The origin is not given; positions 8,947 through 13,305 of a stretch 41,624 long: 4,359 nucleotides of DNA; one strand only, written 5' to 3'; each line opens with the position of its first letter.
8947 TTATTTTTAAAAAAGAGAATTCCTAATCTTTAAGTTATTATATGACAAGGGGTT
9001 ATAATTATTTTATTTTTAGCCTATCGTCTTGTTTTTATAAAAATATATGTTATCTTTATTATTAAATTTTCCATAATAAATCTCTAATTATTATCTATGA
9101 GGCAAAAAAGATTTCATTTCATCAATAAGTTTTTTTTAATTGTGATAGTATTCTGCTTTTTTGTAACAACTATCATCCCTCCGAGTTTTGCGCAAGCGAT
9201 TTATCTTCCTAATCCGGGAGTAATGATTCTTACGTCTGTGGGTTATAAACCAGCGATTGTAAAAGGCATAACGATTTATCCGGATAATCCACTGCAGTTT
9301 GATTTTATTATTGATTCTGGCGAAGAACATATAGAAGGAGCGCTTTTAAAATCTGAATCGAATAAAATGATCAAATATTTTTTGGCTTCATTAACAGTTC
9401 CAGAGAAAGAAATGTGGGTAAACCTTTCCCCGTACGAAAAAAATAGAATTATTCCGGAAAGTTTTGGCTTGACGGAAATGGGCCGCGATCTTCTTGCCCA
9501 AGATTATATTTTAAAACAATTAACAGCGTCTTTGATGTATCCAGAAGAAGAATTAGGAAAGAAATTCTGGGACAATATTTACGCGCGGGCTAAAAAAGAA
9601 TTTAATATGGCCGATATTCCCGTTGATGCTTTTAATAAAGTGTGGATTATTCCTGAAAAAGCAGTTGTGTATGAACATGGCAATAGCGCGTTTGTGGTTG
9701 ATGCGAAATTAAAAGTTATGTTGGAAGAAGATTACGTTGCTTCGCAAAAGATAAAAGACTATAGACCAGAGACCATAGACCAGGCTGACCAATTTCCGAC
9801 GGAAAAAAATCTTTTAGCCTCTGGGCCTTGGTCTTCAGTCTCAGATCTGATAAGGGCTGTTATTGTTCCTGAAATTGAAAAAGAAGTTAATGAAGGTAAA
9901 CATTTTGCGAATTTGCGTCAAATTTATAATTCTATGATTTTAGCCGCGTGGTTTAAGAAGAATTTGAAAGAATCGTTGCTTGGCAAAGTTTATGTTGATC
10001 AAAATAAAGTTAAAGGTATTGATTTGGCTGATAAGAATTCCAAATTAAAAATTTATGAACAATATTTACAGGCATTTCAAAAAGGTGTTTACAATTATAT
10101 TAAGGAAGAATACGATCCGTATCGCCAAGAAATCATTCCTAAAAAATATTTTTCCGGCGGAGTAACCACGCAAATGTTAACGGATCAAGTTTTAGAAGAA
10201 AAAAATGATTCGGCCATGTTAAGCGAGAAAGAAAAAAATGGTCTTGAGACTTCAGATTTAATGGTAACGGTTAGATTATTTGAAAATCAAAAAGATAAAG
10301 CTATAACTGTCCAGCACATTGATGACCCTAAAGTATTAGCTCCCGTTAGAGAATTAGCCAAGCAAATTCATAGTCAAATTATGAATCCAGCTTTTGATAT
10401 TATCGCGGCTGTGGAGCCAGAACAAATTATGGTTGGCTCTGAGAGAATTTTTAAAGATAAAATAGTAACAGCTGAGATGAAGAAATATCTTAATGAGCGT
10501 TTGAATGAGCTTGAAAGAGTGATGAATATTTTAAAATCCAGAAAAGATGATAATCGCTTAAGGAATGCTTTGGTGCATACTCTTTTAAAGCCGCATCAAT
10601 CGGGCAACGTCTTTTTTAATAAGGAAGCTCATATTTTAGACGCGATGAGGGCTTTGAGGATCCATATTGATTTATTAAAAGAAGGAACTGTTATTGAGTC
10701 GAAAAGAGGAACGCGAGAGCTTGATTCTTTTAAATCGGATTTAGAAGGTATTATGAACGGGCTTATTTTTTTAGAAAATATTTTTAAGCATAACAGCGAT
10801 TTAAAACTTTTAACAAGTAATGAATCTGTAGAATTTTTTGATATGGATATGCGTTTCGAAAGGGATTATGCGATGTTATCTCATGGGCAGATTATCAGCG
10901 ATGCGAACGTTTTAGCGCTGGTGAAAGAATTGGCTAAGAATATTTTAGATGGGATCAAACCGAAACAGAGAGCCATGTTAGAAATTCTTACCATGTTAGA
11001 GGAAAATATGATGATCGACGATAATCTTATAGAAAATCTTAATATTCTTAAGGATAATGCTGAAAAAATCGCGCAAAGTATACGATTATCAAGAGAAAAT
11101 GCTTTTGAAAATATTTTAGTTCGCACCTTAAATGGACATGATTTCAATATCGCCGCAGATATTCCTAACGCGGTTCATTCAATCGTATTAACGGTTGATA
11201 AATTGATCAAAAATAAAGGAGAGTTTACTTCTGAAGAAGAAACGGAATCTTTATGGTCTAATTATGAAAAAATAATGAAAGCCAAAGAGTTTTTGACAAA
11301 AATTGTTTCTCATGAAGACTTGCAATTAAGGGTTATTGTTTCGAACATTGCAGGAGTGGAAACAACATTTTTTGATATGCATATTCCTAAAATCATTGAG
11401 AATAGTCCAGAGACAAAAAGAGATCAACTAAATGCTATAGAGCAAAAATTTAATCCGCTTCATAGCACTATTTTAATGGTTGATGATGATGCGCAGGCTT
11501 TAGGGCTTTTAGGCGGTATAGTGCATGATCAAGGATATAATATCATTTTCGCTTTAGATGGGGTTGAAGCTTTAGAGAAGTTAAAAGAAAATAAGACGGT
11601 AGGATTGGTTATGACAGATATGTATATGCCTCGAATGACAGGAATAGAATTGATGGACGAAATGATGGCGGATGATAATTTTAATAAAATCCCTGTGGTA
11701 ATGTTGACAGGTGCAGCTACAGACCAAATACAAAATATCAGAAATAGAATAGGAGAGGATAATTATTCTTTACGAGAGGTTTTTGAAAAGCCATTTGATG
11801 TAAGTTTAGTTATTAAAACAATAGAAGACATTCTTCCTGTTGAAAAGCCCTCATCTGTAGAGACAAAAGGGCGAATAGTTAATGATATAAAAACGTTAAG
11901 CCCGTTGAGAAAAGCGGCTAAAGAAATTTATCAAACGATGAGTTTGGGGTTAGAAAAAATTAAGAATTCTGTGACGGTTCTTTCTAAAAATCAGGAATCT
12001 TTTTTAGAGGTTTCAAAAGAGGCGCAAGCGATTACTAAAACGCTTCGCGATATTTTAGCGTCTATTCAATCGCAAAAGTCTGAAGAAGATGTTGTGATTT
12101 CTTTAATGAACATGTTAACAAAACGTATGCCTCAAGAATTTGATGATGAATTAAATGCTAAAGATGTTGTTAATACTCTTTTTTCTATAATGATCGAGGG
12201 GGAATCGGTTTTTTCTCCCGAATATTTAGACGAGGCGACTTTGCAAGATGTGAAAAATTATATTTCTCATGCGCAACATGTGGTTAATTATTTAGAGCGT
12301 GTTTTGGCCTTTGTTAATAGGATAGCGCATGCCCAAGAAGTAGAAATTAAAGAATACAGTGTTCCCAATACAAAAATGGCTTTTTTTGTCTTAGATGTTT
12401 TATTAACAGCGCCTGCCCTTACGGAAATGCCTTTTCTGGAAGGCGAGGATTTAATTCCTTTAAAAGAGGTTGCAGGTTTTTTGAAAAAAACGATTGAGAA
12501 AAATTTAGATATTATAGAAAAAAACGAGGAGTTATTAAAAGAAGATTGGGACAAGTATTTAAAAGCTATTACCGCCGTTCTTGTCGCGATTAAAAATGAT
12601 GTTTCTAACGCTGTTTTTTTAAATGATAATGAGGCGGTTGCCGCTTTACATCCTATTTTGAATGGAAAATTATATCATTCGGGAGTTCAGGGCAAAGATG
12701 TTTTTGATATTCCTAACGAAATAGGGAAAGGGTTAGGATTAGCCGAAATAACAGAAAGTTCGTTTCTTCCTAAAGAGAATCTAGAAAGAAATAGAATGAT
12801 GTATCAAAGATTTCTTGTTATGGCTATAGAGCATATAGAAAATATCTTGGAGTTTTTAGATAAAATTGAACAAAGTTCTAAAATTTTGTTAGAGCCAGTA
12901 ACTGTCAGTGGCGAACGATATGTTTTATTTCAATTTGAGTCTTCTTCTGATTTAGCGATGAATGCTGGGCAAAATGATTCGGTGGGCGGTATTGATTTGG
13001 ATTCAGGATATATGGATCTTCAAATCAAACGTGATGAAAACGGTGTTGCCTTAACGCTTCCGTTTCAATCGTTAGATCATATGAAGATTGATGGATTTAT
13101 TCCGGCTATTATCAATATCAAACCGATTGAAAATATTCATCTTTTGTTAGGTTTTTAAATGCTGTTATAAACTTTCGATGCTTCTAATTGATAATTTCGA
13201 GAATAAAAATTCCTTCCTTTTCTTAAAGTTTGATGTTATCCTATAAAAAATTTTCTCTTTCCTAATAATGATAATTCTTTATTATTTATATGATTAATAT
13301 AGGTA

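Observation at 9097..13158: Signal-peptide giant protein with an intact receiver domain flanked by 2+2 novel helical repeat modules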

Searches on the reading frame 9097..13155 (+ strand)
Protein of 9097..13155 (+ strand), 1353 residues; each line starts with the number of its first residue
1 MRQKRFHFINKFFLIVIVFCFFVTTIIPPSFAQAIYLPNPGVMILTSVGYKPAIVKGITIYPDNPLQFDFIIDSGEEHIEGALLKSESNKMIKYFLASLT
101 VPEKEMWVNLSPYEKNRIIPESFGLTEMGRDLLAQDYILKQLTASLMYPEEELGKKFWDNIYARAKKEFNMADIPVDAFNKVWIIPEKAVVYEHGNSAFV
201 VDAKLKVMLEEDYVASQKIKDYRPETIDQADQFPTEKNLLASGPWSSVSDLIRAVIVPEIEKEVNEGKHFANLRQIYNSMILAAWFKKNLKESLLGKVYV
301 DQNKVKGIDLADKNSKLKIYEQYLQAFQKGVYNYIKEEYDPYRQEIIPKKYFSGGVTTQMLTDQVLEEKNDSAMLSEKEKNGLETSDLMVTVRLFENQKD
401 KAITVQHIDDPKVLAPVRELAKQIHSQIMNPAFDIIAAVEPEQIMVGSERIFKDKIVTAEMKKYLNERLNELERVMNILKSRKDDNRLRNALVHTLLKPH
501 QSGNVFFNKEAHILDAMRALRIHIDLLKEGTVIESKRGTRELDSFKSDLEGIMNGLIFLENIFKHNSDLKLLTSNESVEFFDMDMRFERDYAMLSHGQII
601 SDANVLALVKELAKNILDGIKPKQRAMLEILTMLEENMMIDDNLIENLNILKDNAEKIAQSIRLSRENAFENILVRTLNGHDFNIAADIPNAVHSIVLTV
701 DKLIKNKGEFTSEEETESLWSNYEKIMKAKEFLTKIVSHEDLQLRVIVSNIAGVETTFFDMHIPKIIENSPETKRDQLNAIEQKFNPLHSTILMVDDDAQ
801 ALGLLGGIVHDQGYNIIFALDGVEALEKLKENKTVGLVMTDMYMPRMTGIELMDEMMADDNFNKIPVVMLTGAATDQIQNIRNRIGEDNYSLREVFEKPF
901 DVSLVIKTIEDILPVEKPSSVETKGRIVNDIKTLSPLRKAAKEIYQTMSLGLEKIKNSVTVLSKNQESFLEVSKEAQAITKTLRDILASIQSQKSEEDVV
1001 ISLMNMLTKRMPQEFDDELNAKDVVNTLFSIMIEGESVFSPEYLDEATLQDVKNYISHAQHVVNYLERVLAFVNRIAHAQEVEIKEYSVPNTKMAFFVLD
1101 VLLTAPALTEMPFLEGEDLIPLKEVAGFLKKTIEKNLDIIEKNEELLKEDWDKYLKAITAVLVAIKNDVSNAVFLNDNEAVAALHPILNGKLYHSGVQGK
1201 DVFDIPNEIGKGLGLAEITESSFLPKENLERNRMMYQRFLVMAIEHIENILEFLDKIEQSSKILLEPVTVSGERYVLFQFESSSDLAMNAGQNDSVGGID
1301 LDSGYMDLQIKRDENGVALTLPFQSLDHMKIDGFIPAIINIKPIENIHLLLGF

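Call 3: search_protein_families(library=pfam, proteins=[window:9097-13155:+], max_evalue=1)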
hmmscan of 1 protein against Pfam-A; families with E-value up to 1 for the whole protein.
window:9097-13155:+ (1353 aa): 4 families
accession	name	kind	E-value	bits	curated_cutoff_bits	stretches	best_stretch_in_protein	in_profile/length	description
PF00072.30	Response_reg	-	1.8e-15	57.5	30.2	1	792-904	1-105/111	Response regulator receiver domain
PF08471.15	Ribonuc_red_2_N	-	0.11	13.1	27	0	339-409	17-84/103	Class II vitamin B12-dependent ribonucleotide reductase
PF00702.32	Hydrolase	-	0.12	13.2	26.4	0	734-798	117-180/191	haloacid dehalogenase-like hydrolase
PF22750.1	Sol_i_2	-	0.39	11.2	26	0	581-617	29-65/90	Ant venom allergen Sol i 2 family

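Call 4: search_protein_families(library=ncbifam, proteins=[window:9097-13155:+], max_evalue=1)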
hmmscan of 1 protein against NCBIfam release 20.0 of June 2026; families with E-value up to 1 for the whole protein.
window:9097-13155:+ (1353 aa): 48 families (the best 25 are shown)
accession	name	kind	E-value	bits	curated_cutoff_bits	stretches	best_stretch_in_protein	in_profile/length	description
NF045717.1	DVU0259_DivK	exception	6.1e-14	52.2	160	1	790-912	3-115/117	DVU0259 family response regulator domain-containing protein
NF008199.0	PRK10955.1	equivalog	1.2e-13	51.6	341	1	791-914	3-116/232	envelope stress response regulator transcription factor CpxR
NF007969.0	PRK10693.1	equivalog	4.1e-13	49.1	329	1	790-948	8-160/337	two-component system response regulator RssB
NF053512.1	nitric_RR_NosR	exception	2.5e-12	46.6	400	1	792-1011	1-210/422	response regulator c-di-GMP phosphodiesterase, NosR family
NF047793.1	ResRegPgtA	equivalog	4.3e-12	45.6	650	1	790-873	6-86/414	two-component system response regulator PgtA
TIGR02154.1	PhoB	equivalog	4.6e-12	45.7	296.2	1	790-924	3-131/226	phosphate regulon transcriptional regulator PhoB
NF011695.0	PRK15115.1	equivalog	6.2e-12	45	763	1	790-939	7-145/445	two-component system response regulator GlrR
NF051870.1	NAssimRespRegNtrX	equivalog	2.5e-11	43.1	600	1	790-1015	2-210/452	nitrogen assimilation response regulator NtrX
NF010076.0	PRK13557.1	subfamily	5.3e-11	41.6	631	1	769-913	398-533/540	histidine kinase famiy protein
NF006900.1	PRK09390.1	equivalog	5.4e-11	42.4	255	1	790-936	5-145/203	response regulator FixJ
NF045944.1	ResRegRpaBCyano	equivalog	1.9e-10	40.5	330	1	793-914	1-113/229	response regulator transcription factor RpaB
NF000402.1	vanR-B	exception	2.2e-10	40.3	480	1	791-913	4-117/219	vancomycin resistance response regulator transcription factor VanR-B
NF007005.1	PRK09468.1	equivalog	2.6e-10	40.1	331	1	790-913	4-119/237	osmolarity response regulator transcription factor OmpR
NF007901.0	PRK10610.1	equivalog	2.8e-10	40.4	189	1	792-877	8-93/129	chemotaxis response regulator CheY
NF007135.0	PRK09581.1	equivalog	3e-10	39.5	474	1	790-878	3-88/457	PleD family two-component system response regulator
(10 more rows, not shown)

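Call 7: find_homologous_proteins(query=window:9097-13155:+, max_evalue=0.001)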
Query window:9097-13155:+ (1353 aa): 4746 proteins with E <= 0.001 among 8000 candidates; the best 120 are listed.
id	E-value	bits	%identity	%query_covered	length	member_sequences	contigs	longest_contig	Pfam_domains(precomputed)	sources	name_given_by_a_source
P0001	0.0e+0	2722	100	92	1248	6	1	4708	PF00072.31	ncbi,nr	ncbi:MAG TPA: response regulator [Candidatus Omnitrophota bacterium]|nr:response regulator [Candidat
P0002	1.9e-153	531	55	29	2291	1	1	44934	PF00072.31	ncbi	-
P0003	2.9e-151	524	56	29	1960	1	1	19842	PF00291.32,PF23525.2,PF23589.3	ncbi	-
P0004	1.1e-150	522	53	32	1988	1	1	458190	PF00162.25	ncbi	-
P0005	5.4e-150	520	62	26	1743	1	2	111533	-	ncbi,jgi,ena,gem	-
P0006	2.1e-149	518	51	29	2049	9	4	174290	PF00072.31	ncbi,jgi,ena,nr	ncbi:MAG TPA: response regulator [Candidatus Omnitrophota bacterium]|nr:response regulator [Candidat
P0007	9.5e-149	516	59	25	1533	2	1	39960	PF00072.31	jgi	-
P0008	6.0e-148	513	51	29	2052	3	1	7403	PF00072.31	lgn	-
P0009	2.9e-146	507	56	28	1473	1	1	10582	-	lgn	-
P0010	4.0e-146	507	54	30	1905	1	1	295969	PF00149.34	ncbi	-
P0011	4.4e-146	507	58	28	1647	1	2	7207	PF01704.25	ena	-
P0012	1.9e-145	505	48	35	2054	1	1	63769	PF02878.23,PF00408.27,PF02879.23,PF02880.23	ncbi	-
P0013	1.4e-144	502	47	36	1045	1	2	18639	-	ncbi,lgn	-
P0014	3.6e-144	501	55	26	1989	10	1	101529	PF00072.31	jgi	-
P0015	5.9e-144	500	52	30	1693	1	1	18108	PF08323.18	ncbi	-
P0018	2.2e-143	498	57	26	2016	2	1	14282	PF01116.27,PF02800.26,PF00044.31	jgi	-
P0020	3.2e-143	497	56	28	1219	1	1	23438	PF00162.25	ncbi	-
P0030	1.0e-141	492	53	28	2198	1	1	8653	PF00072.31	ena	-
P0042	6.8e-141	490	60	26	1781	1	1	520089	PF00990.27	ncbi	-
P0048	3.2e-140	487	54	26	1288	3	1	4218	PF01704.25,PF00072.31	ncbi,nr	ncbi:MAG: UTP--glucose-1-phosphate uridylyltransferase [Candidatus Omnitrophica bacterium]|nr:UTP--g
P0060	3.8e-139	484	52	27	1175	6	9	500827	PF18428.8,PF00156.34,PF03709.22,PF00072.31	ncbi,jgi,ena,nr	ncbi:MAG: hypothetical protein A2Y03_09230 [Omnitrophica WOR_2 bacterium GWF2_38_59]|nr:MAG: hypothe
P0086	2.3e-137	478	57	24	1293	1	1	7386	PF00072.31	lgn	-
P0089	2.6e-137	478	58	27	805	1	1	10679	-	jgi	-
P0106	3.4e-136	474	50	27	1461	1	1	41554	PF13847.13,PF18428.8,PF13489.13,PF05175.21,PF13649.13,PF00156.34,PF03709.22,PF00072.31,PF08241.19,PF08242.19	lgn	-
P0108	4.0e-136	474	52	26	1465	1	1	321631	PF00072.31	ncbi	-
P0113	5.8e-136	473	55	27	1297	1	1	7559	PF04055.28,PF08282.19,PF02310.25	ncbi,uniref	ncbi:hypothetical protein MNBD_UNCLBAC01-2168 [hydrothermal vent metagenome]|uniref:Uncharacterized 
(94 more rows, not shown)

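Call 8: search_solved_structures(query=window:9097-13155:+, max_evalue=1)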
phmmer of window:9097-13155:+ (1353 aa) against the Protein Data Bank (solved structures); distinct sequences matched with E-value up to 1: 194 (the best 60 are shown).
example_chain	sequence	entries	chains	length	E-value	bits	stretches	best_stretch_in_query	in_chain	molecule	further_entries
4ja2_A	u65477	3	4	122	7.2e-11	44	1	791-913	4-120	Response regulator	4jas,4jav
3h1g_A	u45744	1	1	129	1.3e-10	43.2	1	787-893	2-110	Chemotaxis protein cheY homolog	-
3gwg_A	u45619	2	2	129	2e-10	42.6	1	787-893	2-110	Chemotaxis protein cheY homolog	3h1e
6azr_B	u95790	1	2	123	5.9e-10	41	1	790-913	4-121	Chemotaxis regulator-transmits chemoreceptor signals to flagelllar motor components CheY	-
3dge_C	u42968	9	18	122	6.4e-10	40.8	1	791-913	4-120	Response regulator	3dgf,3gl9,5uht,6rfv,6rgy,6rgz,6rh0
4uhj_A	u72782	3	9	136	1.2e-09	40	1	791-900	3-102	TRANSCRIPTIONAL REGULATORY PROTEIN CPXR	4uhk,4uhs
3h1f_A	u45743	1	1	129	2.5e-09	38.9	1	787-893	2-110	Chemotaxis protein cheY homolog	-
1mvo_A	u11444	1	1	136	4.1e-09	38.2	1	789-920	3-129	PhoP response regulator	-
9xzo_A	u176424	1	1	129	4.1e-09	38.2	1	791-911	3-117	De novo protein M1X0B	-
9lbr_A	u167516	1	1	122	4.2e-09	38.1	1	791-913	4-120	Response regulator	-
3fgz_A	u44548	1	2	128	5.1e-09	37.9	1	792-879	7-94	Chemotaxis protein cheY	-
3f7n_A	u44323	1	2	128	5.2e-09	37.8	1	792-879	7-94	Chemotaxis protein cheY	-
3fft_A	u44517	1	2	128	7e-09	37.4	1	792-879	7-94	Chemotaxis protein cheY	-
6rh1_C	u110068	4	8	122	7.3e-09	37.3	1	791-913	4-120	Response regulator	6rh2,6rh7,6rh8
3ffx_A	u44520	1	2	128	9.1e-09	37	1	792-878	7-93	Chemotaxis protein cheY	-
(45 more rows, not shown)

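Call 46: search_protein_families(library=pfam, proteins=[P0018, P0113, P0020, P0042, P0089], max_evalue=0.001)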
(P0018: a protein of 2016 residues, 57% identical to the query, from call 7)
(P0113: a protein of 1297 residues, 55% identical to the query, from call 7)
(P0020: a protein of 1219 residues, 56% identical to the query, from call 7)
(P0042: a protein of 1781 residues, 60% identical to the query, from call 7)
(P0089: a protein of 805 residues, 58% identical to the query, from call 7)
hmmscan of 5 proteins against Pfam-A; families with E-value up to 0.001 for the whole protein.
P0018 (2016 aa): 3 families
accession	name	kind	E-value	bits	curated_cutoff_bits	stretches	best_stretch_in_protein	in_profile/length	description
PF02800.25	Gp_dh_C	-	1e-51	175.1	24.4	1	608-766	1-158/158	Glyceraldehyde 3-phosphate dehydrogenase, C-terminal domain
PF00044.30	Gp_dh_N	-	1.4e-18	67.5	31.7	1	438-554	2-100/101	Glyceraldehyde 3-phosphate dehydrogenase, NAD binding domain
PF01116.26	F_bP_aldolase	-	1.4e-05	25.2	25.5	0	1192-1324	150-271/277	Fructose-bisphosphate aldolase class-II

P0113 (1297 aa): 3 families
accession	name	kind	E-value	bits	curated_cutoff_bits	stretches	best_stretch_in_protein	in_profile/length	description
PF04055.27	Radical_SAM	-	2.8e-23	83.3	29.5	1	654-816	3-166/166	Radical SAM superfamily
PF02310.24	B12-binding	-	9.9e-15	54.9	32.1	1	468-583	14-120/121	B12 binding domain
PF08282.18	Hydrolase_3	-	6.5e-14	52.7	20.9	1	913-1124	1-212/255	haloacid dehalogenase-like hydrolase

P0020 (1219 aa): 1 family
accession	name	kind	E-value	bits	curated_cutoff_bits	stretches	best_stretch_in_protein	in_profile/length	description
PF00162.24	PGK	-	6.6e-52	177.2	27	1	603-1064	7-378/379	Phosphoglycerate kinase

P0042 (1781 aa): 1 family
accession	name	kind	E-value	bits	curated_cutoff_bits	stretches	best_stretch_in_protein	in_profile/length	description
PF00990.26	GGDEF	-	1.4e-36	126.2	23.8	2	457-566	2-104/161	Diguanylate cyclase, GGDEF domain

P0089 (805 aa): 0 families

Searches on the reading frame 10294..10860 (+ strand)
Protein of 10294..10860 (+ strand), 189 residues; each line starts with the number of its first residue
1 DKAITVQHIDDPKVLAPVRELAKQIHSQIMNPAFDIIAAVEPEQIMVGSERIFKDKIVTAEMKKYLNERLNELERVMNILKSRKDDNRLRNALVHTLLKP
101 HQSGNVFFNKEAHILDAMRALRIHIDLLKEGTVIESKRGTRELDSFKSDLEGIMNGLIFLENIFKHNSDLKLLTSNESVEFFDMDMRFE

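Call 25: search_protein_representatives(alignment_id=A1)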
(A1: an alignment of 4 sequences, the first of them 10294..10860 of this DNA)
Query: 4 sequences, 182 profile positions. Proteins with E-value up to 0.001 (for the whole library): 1; up to 1e-10: 1; up to 1e-30: 1. The best 1 are listed.
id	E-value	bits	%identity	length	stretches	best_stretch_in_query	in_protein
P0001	2.7e-256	858.6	-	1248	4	2-182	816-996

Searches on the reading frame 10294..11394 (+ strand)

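Call 51: search_protein_families(library=ncbifam, proteins=[window:10294-11394:+], max_evalue=10)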
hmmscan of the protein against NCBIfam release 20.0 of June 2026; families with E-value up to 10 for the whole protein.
window:10294-11394:+ (367 aa): 1 family
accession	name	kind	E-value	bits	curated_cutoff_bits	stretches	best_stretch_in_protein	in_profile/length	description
TIGR04022.1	sulfur_SfnB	equivalog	0.11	11.3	430.9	1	8-100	269-367/391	SfnB family sulfur acquisition oxidoreductase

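Call 52: search_protein_families(library=pfam, proteins=[window:10294-11394:+], max_evalue=10)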
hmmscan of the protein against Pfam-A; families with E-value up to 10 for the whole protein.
window:10294-11394:+ (367 aa): 2 families
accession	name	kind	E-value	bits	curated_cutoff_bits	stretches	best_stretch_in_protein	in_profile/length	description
PF22750.1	Sol_i_2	-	0.018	15.4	26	0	182-218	29-65/90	Ant venom allergen Sol i 2 family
PF15397.11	DUF4618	-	0.53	10.1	34.9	1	196-291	156-252/258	Domain of unknown function (DUF4618)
